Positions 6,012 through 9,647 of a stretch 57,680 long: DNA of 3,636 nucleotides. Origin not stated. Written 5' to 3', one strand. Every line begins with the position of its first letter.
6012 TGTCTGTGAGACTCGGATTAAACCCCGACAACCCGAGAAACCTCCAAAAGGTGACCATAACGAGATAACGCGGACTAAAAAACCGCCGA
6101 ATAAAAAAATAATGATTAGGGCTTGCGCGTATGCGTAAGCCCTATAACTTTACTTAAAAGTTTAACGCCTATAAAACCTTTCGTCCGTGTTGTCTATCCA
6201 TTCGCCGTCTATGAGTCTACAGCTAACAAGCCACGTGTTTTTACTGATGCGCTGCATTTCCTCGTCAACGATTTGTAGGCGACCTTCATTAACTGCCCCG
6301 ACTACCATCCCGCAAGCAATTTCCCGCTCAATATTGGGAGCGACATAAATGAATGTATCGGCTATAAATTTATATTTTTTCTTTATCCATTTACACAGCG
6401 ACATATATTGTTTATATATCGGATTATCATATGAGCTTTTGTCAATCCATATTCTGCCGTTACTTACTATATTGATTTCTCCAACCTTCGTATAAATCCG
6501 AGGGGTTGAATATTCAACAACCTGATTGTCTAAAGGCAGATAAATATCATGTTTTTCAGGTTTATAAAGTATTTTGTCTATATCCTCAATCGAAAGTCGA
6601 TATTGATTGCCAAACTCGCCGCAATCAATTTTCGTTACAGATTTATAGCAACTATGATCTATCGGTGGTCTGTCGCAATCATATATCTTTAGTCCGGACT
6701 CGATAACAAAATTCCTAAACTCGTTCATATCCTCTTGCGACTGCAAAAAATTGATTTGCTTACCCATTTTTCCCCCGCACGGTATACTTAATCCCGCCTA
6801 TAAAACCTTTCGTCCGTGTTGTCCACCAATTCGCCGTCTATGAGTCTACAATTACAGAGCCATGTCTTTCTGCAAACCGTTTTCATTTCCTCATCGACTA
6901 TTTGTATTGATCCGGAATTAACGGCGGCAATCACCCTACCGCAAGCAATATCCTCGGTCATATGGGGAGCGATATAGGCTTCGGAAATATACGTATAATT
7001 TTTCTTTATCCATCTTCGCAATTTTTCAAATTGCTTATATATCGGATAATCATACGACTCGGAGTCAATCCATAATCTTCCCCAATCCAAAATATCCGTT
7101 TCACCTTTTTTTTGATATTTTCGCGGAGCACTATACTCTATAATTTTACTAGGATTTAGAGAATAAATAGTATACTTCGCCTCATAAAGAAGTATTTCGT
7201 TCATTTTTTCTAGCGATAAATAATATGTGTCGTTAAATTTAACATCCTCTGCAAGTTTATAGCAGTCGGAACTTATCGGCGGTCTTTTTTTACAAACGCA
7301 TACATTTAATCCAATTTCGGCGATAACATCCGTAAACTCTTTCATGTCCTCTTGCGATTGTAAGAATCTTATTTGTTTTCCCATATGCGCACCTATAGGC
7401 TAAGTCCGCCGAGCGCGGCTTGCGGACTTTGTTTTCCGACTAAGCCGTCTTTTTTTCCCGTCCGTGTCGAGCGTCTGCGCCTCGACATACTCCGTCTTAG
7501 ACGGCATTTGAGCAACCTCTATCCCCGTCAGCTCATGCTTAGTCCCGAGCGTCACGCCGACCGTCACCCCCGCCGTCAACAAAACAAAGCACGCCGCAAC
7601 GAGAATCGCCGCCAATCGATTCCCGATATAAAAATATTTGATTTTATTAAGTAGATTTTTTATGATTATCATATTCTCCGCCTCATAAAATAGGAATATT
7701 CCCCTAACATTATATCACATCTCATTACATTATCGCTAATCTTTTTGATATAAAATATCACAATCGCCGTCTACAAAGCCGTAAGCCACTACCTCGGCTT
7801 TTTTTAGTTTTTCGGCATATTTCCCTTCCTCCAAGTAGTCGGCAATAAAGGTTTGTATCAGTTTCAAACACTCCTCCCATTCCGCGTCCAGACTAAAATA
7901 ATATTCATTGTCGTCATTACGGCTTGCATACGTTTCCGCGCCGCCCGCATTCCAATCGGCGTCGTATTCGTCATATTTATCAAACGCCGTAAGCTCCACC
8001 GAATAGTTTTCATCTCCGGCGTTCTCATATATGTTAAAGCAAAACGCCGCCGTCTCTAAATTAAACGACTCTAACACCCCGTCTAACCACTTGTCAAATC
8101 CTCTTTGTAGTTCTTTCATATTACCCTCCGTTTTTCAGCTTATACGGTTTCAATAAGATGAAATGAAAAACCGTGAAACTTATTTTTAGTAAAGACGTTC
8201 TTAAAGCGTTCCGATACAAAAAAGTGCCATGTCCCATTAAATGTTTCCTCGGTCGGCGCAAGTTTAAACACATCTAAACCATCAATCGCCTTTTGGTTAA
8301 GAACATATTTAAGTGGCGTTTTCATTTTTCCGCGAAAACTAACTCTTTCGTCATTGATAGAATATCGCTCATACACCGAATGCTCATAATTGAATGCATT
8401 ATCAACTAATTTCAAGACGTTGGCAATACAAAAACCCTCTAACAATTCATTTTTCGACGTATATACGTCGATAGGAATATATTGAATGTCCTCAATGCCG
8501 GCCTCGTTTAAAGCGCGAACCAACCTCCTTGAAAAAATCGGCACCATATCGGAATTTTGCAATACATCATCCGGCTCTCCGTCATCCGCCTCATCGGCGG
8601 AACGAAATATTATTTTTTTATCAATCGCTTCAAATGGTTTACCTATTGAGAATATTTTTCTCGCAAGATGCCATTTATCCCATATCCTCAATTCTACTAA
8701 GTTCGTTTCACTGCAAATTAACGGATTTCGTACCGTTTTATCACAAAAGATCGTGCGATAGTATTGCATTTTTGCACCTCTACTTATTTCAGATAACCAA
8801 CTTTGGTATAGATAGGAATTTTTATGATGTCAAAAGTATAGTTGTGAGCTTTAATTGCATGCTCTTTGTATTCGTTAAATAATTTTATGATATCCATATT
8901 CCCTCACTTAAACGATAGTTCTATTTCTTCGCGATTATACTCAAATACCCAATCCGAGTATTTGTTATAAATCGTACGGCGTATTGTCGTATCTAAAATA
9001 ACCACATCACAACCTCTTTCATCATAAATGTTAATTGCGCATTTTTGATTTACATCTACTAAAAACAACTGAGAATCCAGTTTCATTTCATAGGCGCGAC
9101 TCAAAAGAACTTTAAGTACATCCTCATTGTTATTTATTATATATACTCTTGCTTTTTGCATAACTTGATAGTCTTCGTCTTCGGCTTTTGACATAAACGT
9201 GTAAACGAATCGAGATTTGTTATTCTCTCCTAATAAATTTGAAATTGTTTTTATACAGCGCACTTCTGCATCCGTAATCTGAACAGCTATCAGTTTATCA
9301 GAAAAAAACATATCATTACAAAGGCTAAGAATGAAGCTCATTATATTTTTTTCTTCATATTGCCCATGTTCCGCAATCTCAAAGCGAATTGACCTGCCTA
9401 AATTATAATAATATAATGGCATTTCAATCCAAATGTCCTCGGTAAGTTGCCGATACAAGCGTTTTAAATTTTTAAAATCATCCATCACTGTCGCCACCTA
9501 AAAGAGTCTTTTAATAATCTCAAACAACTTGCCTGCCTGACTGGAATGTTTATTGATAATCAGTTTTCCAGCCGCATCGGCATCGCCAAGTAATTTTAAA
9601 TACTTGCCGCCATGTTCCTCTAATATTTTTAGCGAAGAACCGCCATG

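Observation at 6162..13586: Polymorphic toxin locus whose variable cassette coincides with a sharp compositional break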

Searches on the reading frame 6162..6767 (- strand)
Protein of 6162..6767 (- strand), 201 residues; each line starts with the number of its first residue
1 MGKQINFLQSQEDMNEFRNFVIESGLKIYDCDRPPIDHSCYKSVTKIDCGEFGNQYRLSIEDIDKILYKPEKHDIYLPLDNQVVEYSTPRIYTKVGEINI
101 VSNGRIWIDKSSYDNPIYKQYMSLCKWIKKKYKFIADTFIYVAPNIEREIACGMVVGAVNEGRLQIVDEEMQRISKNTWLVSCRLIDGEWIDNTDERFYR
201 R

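Call 5: search_protein_families(library=pfam, proteins=[window:6162-6767:-], max_evalue=0.1)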
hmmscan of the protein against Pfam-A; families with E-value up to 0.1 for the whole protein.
window:6162-6767:- (201 aa): 0 families

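Call 6: search_protein_families(library=ncbifam, proteins=[window:6162-6767:-], max_evalue=0.1)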
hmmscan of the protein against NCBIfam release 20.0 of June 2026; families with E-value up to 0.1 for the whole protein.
window:6162-6767:- (201 aa): 0 families

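Call 19: search_protein_families(library=pfam, proteins=[window:6162-6767:-], max_evalue=10)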
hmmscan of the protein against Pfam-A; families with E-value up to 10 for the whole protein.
window:6162-6767:- (201 aa): 2 families
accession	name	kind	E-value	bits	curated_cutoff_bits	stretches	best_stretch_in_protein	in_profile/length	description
PF25725.1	crAss_CARG1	-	0.18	12.4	27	1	96-149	43-91/133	Crassvirus cargo protein 1 domain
PF14416.11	PMR5N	-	1.2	10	29.2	0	182-199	2-20/55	PMR5 N terminal Domain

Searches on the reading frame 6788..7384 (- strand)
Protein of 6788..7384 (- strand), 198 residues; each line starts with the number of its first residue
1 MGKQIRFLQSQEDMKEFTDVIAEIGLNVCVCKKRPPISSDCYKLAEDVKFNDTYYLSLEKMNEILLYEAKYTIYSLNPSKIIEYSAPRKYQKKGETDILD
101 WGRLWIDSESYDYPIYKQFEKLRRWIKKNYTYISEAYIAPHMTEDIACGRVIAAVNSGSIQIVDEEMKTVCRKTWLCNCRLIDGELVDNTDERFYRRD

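Call 5: search_protein_families(library=pfam, proteins=[window:6788-7384:-], max_evalue=0.1)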
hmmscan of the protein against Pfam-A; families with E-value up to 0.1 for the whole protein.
window:6788-7384:- (198 aa): 1 family
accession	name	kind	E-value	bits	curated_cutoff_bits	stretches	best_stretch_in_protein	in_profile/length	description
PF17008.10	DUF5088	-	0.05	13.7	29.4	1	5-92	93-170/184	Domain of unknown function (DUF5088)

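Call 6: search_protein_families(library=ncbifam, proteins=[window:6788-7384:-], max_evalue=0.1)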
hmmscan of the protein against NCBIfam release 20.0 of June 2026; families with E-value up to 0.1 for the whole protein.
window:6788-7384:- (198 aa): 0 families

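Call 19: search_protein_families(library=pfam, proteins=[window:6788-7384:-], max_evalue=10)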
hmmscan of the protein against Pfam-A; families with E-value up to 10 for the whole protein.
window:6788-7384:- (198 aa): 1 family
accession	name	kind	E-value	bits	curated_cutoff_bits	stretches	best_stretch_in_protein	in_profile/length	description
PF17008.10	DUF5088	-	0.05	13.7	29.4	1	5-92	93-170/184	Domain of unknown function (DUF5088)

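Call 60: find_homologous_proteins(query=window:6788-7384:-, max_evalue=0.001)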
Query window:6788-7384:- (198 aa): 2 proteins with E <= 0.001 among 41 candidates.
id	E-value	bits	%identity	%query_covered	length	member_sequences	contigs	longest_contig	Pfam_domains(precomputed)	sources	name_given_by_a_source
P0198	6.5e-122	423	100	93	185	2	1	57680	-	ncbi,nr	ncbi:MAG: hypothetical protein LBQ40_02825 [Clostridiales bacterium]|nr:hypothetical protein [Clostr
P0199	2.8e-59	218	52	99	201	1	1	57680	-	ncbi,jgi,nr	ncbi:MAG: hypothetical protein LBQ40_02820 [Clostridiales bacterium]|jgi:hypothetical protein|nr:hyp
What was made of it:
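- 6162..7384 (-): Two tandem paralogous ORFs (201 and 198 aa, 52% identical), AT-rich and of unknown function. No homologue besides each other among 5.8e9 proteins (call 60).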

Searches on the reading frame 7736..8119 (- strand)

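Call 5: search_protein_families(library=pfam, proteins=[window:7736-8119:-], max_evalue=0.1)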
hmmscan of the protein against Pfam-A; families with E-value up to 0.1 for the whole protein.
window:7736-8119:- (127 aa): 0 families

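Call 6: search_protein_families(library=ncbifam, proteins=[window:7736-8119:-], max_evalue=0.1)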
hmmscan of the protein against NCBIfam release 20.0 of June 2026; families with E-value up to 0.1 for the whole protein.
window:7736-8119:- (127 aa): 0 families

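Call 19: search_protein_families(library=pfam, proteins=[window:7736-8119:-], max_evalue=10)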
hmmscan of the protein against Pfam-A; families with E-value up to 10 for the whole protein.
window:7736-8119:- (127 aa): 1 family
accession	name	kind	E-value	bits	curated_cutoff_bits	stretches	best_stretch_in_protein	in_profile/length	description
PF24469.2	F54D1_6_C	-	0.22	12.2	27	1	27-60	36-70/75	F54D1.6, C-terminal Sushi-like domain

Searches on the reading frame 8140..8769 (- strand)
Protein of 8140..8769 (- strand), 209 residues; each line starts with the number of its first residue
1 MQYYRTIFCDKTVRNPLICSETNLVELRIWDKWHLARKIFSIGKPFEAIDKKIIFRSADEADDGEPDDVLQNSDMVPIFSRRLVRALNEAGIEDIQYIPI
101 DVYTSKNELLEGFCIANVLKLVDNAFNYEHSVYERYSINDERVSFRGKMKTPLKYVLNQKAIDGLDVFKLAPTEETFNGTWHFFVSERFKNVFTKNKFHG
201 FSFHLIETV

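Call 5: search_protein_families(library=pfam, proteins=[window:8140-8769:-], max_evalue=0.1)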
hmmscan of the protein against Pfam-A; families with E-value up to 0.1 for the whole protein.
window:8140-8769:- (209 aa): 1 family
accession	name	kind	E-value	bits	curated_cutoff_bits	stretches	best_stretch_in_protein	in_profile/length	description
PF07791.16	Imm11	-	3.6e-12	46.5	22.1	1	43-206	38-192/194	Immunity protein family (Imm11)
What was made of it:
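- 8140..8769 (-): Imm11-family orphan immunity gene. Pfam PF07791, E 3.6e-12 (call 5).
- On Imm11 immunity family: 46.5 bits against 22.1 for ORF 8140-8769 (call 5).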

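Call 6: search_protein_families(library=ncbifam, proteins=[window:8140-8769:-], max_evalue=0.1)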
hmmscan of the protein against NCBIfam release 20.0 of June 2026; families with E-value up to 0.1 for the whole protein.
window:8140-8769:- (209 aa): 0 families

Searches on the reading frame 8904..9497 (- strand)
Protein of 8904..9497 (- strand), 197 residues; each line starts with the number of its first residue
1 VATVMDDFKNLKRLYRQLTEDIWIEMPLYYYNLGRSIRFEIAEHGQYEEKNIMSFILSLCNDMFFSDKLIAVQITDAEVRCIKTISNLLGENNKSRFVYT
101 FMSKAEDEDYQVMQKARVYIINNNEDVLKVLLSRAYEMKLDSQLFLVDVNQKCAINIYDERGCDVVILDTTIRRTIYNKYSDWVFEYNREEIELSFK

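Call 5: search_protein_families(library=pfam, proteins=[window:8904-9497:-], max_evalue=0.1)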
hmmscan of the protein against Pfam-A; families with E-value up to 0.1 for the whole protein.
window:8904-9497:- (197 aa): 2 families
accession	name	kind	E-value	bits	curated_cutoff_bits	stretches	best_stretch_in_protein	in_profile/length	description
PF13021.12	DUF3885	-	1.4e-17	64.9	23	1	15-188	5-189/189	Domain of unknown function (DUF3885)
PF16607.10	CYLD_phos_site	-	0.095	13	27.9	0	89-138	40-89/165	Phosphorylation region of CYLD, unstructured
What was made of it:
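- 8904..9497 (-): DUF3885 protein, the candidate cognate immunity gene. Likely start is ATG 9485. Pfam PF13021, E 1.4e-17 (call 5).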

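Call 6: search_protein_families(library=ncbifam, proteins=[window:8904-9497:-], max_evalue=0.1)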
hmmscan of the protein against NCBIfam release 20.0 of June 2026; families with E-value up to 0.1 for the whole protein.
window:8904-9497:- (197 aa): 0 families

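Call 77: search_solved_structures(query=window:8904-9485:-, max_evalue=1)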
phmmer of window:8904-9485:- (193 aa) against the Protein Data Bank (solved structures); distinct sequences matched with E-value up to 1: 1.
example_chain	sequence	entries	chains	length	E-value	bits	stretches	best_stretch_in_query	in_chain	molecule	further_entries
9phz_E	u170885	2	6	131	0.88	12.6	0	109-167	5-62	Stage 0 sporulation protein A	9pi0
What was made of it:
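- Tried and rejected: DUF3885 has no PDB relative (call 77).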
